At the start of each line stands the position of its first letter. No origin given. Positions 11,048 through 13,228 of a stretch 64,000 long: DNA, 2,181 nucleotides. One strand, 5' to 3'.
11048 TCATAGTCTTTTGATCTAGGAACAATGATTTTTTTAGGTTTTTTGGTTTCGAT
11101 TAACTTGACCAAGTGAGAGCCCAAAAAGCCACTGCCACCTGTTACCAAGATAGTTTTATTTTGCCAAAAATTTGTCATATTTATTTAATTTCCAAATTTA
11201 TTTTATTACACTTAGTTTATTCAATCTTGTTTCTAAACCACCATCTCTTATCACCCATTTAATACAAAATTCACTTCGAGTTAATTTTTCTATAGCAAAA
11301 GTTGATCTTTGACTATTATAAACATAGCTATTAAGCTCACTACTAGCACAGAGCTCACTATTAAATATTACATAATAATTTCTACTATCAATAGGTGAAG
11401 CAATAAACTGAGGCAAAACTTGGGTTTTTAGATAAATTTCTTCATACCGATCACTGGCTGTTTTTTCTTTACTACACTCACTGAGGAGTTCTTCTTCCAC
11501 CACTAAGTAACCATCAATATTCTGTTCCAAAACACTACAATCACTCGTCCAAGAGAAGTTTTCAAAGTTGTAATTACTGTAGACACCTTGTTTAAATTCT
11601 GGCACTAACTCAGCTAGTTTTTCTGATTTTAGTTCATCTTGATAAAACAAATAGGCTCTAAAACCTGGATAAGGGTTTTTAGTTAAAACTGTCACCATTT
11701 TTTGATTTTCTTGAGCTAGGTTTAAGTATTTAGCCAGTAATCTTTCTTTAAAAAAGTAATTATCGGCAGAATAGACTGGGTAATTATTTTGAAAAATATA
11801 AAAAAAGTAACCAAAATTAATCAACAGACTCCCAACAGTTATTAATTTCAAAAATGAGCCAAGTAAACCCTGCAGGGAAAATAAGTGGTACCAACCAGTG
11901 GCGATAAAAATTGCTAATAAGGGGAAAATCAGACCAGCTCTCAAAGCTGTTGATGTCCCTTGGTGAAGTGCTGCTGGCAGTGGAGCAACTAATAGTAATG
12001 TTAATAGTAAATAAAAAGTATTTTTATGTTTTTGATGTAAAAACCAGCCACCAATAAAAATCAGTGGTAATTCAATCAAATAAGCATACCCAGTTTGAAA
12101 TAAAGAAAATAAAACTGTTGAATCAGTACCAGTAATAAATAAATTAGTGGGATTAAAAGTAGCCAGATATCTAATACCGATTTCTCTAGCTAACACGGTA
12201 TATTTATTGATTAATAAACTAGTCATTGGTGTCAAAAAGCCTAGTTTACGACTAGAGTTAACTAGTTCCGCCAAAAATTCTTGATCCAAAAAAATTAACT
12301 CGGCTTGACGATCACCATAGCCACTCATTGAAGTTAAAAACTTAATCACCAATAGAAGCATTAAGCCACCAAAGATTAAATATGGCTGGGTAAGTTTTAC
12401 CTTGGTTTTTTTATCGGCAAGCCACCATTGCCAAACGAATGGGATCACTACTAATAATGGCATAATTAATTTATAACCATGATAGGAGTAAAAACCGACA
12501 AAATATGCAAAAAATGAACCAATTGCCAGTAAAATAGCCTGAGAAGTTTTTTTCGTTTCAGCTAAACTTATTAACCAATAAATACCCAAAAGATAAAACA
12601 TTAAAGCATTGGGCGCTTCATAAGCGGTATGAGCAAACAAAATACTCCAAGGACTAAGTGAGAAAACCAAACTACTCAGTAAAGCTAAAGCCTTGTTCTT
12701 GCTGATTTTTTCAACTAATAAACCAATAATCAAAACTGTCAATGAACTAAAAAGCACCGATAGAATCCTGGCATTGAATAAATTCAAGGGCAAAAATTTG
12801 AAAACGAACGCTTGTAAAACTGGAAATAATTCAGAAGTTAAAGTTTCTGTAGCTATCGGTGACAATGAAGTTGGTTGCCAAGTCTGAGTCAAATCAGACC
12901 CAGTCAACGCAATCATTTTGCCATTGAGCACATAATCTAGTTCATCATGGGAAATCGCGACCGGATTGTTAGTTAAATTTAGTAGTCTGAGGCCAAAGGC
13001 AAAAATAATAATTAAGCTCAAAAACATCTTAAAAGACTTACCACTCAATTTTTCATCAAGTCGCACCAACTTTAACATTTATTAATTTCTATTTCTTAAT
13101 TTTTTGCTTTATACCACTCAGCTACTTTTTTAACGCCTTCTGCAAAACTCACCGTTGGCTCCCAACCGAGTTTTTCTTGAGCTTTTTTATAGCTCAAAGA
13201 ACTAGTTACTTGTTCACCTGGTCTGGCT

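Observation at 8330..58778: Very dense lipid-carrier-dependent extracytoplasmic glycosylation locus with at least 12 GT-C paralogs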

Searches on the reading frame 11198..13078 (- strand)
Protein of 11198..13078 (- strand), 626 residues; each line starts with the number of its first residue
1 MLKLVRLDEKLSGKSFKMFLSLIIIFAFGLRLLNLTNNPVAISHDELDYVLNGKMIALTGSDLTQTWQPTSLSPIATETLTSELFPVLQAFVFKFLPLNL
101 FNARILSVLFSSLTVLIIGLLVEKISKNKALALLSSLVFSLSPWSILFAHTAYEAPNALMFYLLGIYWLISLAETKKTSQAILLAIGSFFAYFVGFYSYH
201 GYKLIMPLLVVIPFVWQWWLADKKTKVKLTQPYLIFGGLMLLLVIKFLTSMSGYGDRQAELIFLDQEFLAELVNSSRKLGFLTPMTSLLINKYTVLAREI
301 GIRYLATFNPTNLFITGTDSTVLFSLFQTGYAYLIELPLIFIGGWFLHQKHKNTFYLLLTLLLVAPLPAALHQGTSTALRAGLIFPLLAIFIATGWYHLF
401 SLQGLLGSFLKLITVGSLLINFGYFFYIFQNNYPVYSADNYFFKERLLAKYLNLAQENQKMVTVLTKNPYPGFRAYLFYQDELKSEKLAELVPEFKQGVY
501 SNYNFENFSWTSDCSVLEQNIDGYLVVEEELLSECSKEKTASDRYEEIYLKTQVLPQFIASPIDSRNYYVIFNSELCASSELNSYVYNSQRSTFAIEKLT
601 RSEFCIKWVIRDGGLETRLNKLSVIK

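Call 4: search_protein_families(library=pfam, proteins=[window:11198-13078:-], max_evalue=0.01)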
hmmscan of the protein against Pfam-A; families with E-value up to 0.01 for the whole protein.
window:11198-13078:- (626 aa): 0 families

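Call 12: search_protein_families(library=ncbifam, proteins=[window:11198-13078:-], max_evalue=0.1)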
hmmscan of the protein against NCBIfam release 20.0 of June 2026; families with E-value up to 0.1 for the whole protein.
window:11198-13078:- (626 aa): 0 families

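Call 22: search_protein_families(library=pfam, proteins=[window:11198-13078:-], max_evalue=10)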
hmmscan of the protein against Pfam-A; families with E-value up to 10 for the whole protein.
window:11198-13078:- (626 aa): 1 family
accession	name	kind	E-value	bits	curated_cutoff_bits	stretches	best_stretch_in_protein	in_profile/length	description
PF01988.24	VIT1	-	9.2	6.5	28.1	0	81-130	146-191/214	VIT family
